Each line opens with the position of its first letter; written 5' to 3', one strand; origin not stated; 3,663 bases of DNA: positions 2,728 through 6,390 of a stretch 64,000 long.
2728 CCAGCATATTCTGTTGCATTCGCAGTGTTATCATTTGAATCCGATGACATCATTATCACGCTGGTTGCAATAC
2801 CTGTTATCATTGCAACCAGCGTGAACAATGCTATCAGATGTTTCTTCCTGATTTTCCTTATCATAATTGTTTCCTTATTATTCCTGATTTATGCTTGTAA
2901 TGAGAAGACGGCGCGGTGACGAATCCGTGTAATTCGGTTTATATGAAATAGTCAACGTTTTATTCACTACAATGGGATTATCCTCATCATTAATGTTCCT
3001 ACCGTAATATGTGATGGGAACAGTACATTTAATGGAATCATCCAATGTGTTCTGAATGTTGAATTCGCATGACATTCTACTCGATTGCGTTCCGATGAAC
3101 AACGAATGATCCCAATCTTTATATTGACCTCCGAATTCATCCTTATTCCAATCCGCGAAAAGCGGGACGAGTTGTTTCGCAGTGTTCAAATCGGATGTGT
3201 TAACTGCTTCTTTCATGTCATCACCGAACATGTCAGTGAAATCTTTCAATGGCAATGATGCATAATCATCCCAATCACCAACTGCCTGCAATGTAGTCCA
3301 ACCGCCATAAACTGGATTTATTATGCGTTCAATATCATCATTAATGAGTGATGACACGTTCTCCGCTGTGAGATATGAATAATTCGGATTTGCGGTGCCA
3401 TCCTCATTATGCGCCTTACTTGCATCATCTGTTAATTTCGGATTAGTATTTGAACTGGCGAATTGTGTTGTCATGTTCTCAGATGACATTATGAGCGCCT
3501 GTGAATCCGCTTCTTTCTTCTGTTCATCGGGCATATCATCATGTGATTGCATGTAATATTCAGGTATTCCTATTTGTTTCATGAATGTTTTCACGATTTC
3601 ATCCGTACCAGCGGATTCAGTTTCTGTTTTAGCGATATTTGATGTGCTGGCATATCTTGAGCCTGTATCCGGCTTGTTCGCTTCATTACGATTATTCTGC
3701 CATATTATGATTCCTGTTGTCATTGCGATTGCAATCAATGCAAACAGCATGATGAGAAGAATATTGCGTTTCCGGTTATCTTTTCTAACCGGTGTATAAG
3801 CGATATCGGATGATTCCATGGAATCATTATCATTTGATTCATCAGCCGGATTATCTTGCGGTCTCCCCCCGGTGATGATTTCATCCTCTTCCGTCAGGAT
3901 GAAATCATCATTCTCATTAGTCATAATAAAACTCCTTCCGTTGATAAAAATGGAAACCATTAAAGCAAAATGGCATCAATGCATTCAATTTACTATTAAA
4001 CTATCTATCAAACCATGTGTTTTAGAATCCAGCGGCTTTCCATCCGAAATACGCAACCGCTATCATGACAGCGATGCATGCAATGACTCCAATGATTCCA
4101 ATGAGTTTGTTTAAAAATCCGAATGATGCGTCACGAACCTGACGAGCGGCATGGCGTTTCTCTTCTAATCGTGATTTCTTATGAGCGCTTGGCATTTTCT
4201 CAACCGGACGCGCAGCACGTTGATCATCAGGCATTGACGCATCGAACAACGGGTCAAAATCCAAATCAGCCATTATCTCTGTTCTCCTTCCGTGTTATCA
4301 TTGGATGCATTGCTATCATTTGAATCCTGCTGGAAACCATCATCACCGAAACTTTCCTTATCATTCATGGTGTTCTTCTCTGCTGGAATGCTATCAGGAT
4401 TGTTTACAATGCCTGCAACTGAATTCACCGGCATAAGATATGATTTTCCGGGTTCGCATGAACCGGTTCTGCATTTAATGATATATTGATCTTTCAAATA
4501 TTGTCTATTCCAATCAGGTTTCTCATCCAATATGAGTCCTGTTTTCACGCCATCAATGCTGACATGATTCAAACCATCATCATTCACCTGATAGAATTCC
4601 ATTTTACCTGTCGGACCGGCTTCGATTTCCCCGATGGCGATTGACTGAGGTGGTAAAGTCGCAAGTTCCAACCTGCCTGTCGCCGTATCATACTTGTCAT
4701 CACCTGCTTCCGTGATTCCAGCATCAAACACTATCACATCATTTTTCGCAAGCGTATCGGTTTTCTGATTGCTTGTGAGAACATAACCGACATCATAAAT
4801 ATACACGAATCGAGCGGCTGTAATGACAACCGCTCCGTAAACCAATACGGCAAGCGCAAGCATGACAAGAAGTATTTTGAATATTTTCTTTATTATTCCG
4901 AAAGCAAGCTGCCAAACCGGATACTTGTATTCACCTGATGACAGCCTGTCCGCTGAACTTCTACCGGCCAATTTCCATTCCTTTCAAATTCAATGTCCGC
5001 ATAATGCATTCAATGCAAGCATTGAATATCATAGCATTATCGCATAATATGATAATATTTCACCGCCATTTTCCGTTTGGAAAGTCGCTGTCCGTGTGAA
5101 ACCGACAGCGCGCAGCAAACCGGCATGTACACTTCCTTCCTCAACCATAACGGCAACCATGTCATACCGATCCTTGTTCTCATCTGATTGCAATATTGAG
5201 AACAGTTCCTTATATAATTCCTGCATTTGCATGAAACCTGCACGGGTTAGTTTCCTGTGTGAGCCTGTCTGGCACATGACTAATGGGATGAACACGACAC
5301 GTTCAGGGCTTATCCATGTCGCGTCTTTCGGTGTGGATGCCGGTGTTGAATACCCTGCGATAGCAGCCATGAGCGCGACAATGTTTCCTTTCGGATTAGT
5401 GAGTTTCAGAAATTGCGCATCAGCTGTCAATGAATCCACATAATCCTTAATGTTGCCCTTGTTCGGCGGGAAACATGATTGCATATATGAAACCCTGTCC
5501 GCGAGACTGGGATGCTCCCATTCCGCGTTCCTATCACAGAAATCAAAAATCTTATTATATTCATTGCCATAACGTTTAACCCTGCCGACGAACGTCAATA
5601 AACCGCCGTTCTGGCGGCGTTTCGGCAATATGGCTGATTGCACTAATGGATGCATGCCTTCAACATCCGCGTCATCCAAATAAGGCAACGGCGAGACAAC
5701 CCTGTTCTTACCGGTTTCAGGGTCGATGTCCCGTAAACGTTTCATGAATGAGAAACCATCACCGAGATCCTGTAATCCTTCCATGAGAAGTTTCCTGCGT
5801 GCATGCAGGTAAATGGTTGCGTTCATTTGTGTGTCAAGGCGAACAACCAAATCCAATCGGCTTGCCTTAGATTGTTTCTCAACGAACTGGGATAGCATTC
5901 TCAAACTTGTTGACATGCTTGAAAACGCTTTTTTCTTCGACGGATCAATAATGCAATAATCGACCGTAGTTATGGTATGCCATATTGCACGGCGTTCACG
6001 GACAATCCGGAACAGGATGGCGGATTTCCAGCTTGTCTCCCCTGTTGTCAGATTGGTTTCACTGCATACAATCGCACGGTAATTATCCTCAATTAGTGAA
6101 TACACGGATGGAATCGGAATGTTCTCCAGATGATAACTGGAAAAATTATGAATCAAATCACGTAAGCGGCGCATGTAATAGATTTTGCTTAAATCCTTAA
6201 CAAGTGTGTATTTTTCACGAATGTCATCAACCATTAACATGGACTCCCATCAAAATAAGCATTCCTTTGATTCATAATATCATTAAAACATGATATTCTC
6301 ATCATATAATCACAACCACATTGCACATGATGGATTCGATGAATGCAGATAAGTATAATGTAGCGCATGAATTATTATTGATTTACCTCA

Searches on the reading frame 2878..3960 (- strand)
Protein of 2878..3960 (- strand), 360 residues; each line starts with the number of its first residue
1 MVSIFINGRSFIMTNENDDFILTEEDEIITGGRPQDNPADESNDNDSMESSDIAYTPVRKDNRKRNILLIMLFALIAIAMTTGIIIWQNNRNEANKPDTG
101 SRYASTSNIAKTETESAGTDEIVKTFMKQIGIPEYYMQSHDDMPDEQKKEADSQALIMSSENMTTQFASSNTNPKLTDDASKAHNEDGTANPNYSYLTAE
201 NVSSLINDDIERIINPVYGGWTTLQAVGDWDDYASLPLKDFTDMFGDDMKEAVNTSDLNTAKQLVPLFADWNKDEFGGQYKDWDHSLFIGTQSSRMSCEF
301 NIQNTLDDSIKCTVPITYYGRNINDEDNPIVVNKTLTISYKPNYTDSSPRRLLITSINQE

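Call 12: search_protein_families(library=pfam, proteins=[window:2878-3960:-], max_evalue=0.01)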
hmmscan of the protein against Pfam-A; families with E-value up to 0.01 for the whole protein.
window:2878-3960:- (360 aa): 0 families

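Call 13: search_protein_families(library=ncbifam, proteins=[window:2878-3960:-], max_evalue=0.01)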
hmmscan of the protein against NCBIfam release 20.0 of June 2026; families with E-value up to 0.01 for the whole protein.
window:2878-3960:- (360 aa): 2 families
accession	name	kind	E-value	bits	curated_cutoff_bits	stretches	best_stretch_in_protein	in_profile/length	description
NF042931.1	SAG1386_EF1546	equivalog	0.0028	17.7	80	1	65-155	31-87/158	SAG1386/EF1546 family surface-associated protein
NF041422.1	VirB10_subf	subfamily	0.0045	16.6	400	1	35-184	27-179/404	VirB10/TraB/TrbI family type IV secretion system protein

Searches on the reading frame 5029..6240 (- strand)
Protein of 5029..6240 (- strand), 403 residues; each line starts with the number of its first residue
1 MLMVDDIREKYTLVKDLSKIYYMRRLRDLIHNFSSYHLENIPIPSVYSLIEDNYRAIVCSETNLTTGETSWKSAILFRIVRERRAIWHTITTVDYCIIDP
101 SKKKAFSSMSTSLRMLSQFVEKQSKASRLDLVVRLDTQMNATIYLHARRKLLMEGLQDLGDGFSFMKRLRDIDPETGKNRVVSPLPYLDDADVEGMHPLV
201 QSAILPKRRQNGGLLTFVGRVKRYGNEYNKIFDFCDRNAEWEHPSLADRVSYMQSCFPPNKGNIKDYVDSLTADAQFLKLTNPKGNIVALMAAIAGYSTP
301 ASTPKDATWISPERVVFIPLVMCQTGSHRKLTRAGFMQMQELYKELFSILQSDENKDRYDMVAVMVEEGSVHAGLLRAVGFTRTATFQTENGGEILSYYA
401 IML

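Call 12: search_protein_families(library=pfam, proteins=[window:5029-6240:-], max_evalue=0.01)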
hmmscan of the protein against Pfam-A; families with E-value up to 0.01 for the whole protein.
window:5029-6240:- (403 aa): 0 families

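Call 13: search_protein_families(library=ncbifam, proteins=[window:5029-6240:-], max_evalue=0.01)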
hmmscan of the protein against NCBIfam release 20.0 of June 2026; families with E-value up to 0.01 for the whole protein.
window:5029-6240:- (403 aa): 0 families

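Call 47: find_encoding_contigs(protein=window:5029-6240:-, flank=3000, max_places=10)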
Protein window:5029-6240:- (403 aa): 4 contigs read that carry it; 2 places shown.
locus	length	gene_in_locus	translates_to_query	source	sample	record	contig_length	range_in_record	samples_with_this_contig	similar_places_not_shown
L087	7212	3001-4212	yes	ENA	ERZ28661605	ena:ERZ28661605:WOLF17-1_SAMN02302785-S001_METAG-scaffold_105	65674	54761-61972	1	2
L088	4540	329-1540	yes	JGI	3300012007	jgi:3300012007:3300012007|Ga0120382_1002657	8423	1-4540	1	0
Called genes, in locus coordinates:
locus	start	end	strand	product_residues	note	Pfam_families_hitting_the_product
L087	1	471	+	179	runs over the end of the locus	-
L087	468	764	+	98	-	-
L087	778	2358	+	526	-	-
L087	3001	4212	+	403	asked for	-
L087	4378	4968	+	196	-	-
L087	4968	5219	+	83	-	-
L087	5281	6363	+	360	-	-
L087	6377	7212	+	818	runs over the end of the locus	-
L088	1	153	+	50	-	?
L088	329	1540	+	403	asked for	-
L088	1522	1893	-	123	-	-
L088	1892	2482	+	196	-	-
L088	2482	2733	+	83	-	-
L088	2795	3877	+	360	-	-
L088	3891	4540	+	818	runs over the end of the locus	-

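Call 53: search_protein_families(library=phrogs, proteins=[window:5029-6240:-], max_evalue=0.001)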
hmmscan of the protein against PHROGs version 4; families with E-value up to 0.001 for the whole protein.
window:5029-6240:- (403 aa): 0 families
